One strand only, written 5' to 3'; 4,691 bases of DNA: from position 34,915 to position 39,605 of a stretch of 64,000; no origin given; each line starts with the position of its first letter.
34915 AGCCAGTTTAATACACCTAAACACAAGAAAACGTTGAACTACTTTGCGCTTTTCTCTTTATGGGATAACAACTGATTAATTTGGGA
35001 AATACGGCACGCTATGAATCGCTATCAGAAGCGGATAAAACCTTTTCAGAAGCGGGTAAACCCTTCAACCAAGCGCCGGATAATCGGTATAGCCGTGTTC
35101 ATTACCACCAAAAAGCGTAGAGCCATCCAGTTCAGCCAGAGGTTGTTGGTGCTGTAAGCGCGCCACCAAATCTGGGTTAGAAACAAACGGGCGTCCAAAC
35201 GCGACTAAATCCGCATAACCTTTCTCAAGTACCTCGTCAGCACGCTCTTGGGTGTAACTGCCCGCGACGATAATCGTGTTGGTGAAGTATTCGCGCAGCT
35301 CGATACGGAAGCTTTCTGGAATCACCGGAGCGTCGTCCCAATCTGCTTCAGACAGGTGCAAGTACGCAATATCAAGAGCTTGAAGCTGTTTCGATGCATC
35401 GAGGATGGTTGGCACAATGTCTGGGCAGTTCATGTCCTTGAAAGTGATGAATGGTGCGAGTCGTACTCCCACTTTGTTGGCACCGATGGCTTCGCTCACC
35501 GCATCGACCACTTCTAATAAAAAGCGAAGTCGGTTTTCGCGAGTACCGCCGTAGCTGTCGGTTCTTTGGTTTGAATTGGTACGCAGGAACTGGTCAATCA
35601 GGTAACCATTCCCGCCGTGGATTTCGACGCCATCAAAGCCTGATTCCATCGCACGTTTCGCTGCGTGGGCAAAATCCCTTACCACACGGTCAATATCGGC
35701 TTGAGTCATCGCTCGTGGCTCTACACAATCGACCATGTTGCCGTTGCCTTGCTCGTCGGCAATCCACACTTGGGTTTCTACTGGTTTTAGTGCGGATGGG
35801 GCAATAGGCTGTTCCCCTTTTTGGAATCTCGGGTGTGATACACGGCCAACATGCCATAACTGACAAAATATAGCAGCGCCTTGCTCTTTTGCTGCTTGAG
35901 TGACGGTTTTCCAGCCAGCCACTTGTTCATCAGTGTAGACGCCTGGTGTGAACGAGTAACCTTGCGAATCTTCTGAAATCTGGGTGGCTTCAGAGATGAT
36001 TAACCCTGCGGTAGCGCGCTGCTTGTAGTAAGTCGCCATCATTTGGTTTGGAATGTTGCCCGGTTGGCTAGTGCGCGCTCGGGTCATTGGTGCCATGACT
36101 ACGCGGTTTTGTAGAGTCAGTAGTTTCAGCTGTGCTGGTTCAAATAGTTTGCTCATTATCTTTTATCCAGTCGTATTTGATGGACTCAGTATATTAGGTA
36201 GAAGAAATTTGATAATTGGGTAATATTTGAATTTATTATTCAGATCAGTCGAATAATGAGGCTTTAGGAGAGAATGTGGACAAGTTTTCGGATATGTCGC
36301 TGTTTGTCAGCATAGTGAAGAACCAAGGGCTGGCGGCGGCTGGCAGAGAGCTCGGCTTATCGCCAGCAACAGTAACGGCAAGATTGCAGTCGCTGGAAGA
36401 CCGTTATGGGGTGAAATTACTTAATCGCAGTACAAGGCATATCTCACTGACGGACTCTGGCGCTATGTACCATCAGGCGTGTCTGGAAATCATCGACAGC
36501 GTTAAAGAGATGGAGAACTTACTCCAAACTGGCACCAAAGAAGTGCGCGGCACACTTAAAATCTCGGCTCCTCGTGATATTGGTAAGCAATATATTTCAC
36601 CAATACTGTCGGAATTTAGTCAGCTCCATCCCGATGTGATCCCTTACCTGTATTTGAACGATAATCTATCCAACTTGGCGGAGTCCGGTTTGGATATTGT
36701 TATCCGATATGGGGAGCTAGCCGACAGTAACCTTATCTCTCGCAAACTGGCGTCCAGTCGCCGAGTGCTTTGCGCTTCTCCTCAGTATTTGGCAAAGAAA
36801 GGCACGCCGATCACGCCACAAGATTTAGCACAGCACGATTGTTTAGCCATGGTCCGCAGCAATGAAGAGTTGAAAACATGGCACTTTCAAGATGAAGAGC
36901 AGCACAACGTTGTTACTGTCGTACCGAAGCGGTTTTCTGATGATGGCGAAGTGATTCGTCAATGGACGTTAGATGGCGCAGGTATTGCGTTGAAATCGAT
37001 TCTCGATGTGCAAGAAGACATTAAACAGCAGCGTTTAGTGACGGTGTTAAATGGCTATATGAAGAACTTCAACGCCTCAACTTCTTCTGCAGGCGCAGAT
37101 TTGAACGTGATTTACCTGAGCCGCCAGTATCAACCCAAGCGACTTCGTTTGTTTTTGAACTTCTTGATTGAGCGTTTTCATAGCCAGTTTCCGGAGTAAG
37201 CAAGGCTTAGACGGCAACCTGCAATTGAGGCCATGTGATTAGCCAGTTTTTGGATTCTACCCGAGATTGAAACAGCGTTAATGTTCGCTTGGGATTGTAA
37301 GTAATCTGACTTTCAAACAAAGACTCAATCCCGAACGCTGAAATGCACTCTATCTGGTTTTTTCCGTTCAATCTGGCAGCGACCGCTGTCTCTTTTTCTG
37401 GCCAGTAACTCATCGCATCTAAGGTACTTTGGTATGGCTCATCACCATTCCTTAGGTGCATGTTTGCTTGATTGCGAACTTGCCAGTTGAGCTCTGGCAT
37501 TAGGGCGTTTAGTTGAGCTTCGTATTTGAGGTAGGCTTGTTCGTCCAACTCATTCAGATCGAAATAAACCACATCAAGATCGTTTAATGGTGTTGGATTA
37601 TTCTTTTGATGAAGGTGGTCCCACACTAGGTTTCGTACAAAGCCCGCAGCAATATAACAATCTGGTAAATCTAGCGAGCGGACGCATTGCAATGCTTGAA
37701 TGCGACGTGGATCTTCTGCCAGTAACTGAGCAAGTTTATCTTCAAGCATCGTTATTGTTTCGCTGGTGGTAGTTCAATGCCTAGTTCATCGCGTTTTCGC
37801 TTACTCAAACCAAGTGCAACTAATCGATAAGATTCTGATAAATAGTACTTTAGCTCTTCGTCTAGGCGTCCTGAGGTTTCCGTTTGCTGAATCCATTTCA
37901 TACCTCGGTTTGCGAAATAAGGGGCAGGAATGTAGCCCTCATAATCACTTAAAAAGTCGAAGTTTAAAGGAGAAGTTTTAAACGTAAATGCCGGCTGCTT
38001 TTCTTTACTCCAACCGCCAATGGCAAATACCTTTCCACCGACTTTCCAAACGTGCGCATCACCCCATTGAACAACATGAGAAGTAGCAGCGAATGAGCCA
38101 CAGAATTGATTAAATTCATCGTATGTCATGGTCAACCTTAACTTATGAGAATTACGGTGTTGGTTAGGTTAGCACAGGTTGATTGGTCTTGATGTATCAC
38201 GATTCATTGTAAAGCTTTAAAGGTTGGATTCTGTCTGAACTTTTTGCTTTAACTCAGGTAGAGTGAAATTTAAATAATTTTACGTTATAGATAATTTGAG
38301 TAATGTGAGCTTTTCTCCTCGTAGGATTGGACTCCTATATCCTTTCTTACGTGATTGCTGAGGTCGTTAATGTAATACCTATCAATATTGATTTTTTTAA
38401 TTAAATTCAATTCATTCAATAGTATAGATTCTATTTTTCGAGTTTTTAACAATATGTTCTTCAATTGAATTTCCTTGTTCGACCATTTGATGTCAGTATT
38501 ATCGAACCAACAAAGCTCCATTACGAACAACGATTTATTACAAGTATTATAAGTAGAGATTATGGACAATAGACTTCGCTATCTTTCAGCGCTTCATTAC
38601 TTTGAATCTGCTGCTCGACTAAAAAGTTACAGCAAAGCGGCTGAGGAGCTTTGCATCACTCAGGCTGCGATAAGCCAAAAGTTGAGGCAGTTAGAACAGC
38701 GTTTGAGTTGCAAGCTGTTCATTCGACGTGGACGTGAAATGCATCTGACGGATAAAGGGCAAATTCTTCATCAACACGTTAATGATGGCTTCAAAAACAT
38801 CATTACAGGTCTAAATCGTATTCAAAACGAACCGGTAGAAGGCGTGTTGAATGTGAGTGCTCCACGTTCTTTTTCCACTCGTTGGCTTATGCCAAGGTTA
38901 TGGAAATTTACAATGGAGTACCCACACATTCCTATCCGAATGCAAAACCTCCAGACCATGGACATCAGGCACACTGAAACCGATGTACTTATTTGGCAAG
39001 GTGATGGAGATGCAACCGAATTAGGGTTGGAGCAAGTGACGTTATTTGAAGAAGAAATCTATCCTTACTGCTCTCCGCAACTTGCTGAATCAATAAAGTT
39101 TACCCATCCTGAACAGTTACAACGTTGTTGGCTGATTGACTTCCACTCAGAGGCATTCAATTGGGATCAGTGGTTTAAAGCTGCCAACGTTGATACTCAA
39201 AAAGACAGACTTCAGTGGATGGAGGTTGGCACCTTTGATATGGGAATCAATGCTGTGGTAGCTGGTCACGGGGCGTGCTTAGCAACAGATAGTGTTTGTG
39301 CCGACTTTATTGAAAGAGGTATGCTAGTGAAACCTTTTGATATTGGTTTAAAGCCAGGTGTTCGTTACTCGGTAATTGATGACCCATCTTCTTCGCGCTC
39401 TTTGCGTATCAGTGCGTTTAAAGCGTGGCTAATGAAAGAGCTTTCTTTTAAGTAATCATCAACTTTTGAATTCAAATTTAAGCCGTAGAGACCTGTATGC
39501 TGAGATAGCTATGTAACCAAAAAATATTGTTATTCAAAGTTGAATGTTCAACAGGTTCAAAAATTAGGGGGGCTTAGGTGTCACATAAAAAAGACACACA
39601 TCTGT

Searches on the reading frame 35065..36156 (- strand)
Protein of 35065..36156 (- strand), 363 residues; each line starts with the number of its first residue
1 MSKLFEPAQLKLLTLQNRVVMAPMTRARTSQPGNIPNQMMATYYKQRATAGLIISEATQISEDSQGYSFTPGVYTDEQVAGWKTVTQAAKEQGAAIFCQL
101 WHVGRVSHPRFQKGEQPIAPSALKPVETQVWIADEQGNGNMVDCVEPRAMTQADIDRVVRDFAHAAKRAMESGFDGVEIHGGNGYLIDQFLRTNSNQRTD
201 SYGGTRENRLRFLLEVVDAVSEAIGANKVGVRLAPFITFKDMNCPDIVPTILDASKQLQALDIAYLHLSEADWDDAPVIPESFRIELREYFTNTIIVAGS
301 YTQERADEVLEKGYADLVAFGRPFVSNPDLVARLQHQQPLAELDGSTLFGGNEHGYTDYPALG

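Call 112: search_protein_families(library=pfam, proteins=[window:35065-36156:-], max_evalue=0.00001)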
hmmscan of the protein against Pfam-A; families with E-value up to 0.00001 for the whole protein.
window:35065-36156:- (363 aa): 1 family
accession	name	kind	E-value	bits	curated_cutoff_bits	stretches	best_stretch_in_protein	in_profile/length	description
PF00724.26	Oxidored_FMN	-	2.7e-93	313.4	27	1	3-339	1-340/342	NADH:flavin oxidoreductase / NADH oxidase family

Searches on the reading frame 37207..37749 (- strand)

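Call 112: search_protein_families(library=pfam, proteins=[window:37207-37749:-], max_evalue=0.00001)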
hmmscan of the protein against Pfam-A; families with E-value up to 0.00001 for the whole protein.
window:37207-37749:- (180 aa): 1 family
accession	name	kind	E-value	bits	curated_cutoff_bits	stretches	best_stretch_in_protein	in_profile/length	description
PF06042.17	NTP_transf_6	-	1e-60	204.7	25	1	22-178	2-159/159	Nucleotidyltransferase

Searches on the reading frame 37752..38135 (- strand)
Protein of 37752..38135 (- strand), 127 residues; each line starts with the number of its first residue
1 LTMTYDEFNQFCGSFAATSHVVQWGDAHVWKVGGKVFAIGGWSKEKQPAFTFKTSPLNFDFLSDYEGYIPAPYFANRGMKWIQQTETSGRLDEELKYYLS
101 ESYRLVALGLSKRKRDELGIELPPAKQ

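Call 112: search_protein_families(library=pfam, proteins=[window:37752-38135:-], max_evalue=0.00001)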
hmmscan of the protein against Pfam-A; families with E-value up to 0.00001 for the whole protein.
window:37752-38135:- (127 aa): 1 family
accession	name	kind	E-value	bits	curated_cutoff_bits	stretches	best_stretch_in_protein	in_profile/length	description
PF04237.18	YjbR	-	7.9e-13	49.3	30.1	1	14-105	2-88/88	YjbR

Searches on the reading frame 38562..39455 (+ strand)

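Call 5: search_protein_families(library=pfam, proteins=[window:38562-39455:+], max_evalue=0.001)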
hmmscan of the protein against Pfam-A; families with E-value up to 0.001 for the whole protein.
window:38562-39455:+ (297 aa): 2 families
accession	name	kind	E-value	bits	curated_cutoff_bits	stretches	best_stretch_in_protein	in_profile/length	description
PF03466.25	LysR_substrate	-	1e-21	77.8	28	1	91-293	3-207/209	LysR substrate binding domain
PF00126.33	HTH_1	-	5e-20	71.7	26.6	1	8-67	1-60/60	Bacterial regulatory helix-turn-helix protein, lysR family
